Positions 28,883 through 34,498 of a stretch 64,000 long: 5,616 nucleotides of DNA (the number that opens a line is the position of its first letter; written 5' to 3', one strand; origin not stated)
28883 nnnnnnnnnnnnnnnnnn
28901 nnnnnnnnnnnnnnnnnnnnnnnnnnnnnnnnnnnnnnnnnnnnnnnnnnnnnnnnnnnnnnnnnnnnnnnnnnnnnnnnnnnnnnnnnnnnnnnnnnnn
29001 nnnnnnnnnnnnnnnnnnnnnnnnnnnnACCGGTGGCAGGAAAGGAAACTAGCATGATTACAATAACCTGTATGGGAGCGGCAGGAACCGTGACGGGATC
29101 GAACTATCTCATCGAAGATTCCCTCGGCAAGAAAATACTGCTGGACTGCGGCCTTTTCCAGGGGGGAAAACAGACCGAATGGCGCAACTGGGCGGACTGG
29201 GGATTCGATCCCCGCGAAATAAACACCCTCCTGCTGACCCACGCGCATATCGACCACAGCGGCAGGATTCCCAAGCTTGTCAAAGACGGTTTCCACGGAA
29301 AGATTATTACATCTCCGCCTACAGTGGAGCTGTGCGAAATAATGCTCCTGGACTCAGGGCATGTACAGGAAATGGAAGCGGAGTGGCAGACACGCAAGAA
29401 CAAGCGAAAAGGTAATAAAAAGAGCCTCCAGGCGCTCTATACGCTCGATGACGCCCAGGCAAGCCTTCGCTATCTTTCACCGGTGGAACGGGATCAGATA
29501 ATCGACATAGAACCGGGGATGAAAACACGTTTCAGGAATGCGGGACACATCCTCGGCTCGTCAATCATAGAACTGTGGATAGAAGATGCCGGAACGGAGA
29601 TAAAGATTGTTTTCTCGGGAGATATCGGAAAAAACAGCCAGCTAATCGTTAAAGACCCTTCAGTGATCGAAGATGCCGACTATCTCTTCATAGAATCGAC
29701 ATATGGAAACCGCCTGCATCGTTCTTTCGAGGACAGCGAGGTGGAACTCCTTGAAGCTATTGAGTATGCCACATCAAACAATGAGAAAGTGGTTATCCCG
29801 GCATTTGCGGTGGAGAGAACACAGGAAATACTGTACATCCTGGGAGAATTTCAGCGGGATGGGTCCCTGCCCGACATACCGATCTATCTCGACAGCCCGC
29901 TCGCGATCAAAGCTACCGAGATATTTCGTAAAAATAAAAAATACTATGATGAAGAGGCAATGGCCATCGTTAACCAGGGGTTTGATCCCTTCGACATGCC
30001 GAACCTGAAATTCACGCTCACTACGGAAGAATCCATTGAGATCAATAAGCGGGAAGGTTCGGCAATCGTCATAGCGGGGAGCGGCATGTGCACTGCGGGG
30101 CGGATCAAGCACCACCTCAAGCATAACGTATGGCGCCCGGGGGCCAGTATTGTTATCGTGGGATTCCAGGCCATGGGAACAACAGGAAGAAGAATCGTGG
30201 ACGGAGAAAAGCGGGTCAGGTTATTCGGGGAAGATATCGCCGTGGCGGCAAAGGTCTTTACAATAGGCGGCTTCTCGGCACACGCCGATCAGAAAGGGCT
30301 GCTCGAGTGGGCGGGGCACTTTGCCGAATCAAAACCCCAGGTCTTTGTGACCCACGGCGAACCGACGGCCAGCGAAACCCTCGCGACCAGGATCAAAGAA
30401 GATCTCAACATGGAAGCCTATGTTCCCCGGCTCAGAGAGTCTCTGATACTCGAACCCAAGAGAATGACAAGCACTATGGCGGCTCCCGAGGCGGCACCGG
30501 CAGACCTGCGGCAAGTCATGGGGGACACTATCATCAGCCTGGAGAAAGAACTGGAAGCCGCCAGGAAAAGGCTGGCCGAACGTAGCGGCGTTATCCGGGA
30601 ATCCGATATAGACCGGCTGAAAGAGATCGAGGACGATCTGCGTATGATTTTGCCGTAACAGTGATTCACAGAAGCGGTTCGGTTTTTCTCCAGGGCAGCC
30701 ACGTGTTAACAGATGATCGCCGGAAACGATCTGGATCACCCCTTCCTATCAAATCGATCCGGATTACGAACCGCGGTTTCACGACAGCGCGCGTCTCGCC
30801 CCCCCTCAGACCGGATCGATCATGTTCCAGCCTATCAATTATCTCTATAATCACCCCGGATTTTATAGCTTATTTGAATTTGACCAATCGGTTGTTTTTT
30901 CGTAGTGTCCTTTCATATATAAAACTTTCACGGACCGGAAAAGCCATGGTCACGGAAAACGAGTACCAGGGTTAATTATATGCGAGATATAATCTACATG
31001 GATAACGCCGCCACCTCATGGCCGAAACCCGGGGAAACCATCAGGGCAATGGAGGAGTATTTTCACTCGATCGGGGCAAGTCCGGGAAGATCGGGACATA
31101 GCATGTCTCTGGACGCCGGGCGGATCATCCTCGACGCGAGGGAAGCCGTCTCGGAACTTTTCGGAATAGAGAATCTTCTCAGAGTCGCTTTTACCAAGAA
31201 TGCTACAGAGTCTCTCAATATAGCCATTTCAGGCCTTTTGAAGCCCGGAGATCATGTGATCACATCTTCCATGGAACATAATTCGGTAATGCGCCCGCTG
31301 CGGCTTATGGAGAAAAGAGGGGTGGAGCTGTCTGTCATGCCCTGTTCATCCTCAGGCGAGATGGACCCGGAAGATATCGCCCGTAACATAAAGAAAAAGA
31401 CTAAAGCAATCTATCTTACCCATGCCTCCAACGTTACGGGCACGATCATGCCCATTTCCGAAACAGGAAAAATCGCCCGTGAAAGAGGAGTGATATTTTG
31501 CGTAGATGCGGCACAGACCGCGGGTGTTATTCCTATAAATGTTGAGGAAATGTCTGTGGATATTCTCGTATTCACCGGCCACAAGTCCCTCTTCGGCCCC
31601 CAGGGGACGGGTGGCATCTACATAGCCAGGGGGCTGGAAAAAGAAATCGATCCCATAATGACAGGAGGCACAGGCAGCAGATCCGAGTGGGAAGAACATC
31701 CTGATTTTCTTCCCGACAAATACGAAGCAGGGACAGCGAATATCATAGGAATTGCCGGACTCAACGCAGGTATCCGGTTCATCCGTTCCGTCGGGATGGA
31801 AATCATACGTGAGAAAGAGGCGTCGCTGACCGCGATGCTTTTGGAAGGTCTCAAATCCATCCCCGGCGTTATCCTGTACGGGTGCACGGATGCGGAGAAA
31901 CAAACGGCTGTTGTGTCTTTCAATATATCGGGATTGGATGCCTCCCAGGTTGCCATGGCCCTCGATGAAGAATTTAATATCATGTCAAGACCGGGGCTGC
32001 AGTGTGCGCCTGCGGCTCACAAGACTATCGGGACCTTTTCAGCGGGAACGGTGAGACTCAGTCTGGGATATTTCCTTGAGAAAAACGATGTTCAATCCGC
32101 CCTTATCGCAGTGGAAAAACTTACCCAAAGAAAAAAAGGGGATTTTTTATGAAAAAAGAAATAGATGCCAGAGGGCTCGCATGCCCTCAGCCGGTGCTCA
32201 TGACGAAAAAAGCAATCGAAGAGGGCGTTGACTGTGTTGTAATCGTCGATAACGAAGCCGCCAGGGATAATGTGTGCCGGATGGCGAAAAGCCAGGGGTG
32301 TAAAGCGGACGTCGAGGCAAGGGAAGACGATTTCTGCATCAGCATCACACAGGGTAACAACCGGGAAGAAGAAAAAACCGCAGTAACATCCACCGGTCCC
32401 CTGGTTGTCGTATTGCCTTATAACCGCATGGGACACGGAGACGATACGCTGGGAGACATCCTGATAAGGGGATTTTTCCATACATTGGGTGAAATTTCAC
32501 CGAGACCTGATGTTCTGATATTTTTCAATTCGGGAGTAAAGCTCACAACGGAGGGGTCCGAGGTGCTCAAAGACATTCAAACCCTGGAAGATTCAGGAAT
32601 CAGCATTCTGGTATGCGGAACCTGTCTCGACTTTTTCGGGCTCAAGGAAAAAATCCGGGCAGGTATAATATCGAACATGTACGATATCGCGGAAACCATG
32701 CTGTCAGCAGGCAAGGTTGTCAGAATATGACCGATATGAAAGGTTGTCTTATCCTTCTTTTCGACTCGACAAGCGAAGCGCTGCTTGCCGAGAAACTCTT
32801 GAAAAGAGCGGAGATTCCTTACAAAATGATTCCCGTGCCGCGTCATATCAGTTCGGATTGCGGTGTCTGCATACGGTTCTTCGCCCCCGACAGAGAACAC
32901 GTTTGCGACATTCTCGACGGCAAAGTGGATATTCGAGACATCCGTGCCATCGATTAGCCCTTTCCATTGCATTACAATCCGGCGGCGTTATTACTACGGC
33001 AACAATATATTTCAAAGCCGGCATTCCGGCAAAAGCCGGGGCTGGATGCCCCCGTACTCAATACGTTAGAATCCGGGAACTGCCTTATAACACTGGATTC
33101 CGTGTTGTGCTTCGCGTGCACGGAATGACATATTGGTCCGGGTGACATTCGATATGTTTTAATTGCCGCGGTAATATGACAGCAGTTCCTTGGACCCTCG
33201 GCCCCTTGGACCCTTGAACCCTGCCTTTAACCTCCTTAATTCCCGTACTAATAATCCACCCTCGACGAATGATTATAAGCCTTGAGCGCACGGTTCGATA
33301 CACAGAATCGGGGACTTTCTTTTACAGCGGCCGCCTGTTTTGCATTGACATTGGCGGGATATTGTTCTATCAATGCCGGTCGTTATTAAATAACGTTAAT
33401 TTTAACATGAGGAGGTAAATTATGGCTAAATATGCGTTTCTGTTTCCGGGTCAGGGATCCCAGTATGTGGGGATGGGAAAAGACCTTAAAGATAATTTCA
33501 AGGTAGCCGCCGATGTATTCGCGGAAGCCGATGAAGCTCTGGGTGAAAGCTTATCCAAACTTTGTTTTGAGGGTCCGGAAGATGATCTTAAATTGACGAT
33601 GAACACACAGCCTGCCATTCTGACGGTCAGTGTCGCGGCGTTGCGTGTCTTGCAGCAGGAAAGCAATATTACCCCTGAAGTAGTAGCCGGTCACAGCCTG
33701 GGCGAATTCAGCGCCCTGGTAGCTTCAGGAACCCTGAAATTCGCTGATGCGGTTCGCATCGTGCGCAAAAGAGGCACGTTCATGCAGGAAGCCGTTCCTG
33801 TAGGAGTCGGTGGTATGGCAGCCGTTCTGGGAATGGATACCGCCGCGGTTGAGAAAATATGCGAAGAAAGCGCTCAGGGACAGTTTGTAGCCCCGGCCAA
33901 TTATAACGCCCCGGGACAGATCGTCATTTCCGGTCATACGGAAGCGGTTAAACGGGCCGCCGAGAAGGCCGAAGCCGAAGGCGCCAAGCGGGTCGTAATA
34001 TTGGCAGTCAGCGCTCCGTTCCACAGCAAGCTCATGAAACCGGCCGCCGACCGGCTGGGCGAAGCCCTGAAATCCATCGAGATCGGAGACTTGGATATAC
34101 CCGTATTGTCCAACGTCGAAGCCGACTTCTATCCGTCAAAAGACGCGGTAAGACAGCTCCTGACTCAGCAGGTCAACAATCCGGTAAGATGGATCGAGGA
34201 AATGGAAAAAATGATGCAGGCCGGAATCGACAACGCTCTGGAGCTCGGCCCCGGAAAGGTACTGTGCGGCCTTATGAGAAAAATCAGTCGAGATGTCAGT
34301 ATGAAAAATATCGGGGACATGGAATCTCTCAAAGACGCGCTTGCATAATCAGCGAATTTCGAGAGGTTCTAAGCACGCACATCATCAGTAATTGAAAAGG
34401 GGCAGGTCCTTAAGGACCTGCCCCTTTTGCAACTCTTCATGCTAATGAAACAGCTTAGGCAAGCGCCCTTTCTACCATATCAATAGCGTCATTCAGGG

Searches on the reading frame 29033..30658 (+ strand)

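Call 62: search_protein_families(library=pfam, proteins=[window:29033-30658:+], max_evalue=0.00001)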
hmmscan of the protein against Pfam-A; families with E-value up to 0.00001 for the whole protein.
window:29033-30658:+ (541 aa): 3 families
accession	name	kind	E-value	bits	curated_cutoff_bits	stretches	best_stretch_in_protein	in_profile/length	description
PF10996.14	Beta-Casp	-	2.8e-41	141.2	27.7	1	263-388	1-120/120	Beta-Casp domain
PF07521.17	RMMBL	-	8e-17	61.4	21.6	1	402-465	2-63/63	Zn-dependent metallo-hydrolase RNA specificity domain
PF00753.33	Lactamase_B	-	7.2e-13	49.4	22.7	1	20-256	4-194/196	Metallo-beta-lactamase superfamily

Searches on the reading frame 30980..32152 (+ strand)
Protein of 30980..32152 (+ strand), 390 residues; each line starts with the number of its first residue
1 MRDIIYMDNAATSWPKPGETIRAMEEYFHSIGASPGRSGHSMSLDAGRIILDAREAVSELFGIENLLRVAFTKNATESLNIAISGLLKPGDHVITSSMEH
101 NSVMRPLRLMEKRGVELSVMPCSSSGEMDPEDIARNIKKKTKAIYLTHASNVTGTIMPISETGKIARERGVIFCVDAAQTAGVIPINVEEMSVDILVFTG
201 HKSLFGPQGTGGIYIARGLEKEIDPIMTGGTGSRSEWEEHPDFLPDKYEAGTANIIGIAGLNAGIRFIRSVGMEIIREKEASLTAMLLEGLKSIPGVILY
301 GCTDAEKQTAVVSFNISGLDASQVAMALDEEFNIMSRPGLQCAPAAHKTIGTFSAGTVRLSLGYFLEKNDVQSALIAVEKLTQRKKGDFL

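Call 62: search_protein_families(library=pfam, proteins=[window:30980-32152:+], max_evalue=0.00001)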
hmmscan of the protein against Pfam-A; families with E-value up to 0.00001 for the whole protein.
window:30980-32152:+ (390 aa): 5 families
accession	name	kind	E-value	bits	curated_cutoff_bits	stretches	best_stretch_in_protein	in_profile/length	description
PF00266.25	Aminotran_5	-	1.9e-96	323.7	21.5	1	5-372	1-369/371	Aminotransferase class-V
PF01212.27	Beta_elim_lyase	-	1.1e-11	45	27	1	51-209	35-206/288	Beta-eliminating lyase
PF01053.26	Cys_Met_Meta_PP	-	1.3e-11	44.2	27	1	79-207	80-203/381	Cys/Met metabolism PLP-dependent enzyme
PF00155.27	Aminotran_1_2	-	7.3e-11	42.3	19.7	1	50-184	44-193/361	Aminotransferase class I and II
PF01041.23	DegT_DnrJ_EryC1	-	1e-10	41.8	19.8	1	72-183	45-152/360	DegT/DnrJ/EryC1/StrS aminotransferase family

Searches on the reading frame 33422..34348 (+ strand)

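Call 62: search_protein_families(library=pfam, proteins=[window:33422-34348:+], max_evalue=0.00001)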
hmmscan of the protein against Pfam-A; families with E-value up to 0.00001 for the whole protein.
window:33422-34348:+ (308 aa): 1 family
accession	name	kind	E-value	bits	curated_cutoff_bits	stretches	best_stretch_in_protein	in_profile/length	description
PF00698.26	Acyl_transf_1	-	1.7e-42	146.5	32.7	1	6-282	2-272/319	Acyl transferase domain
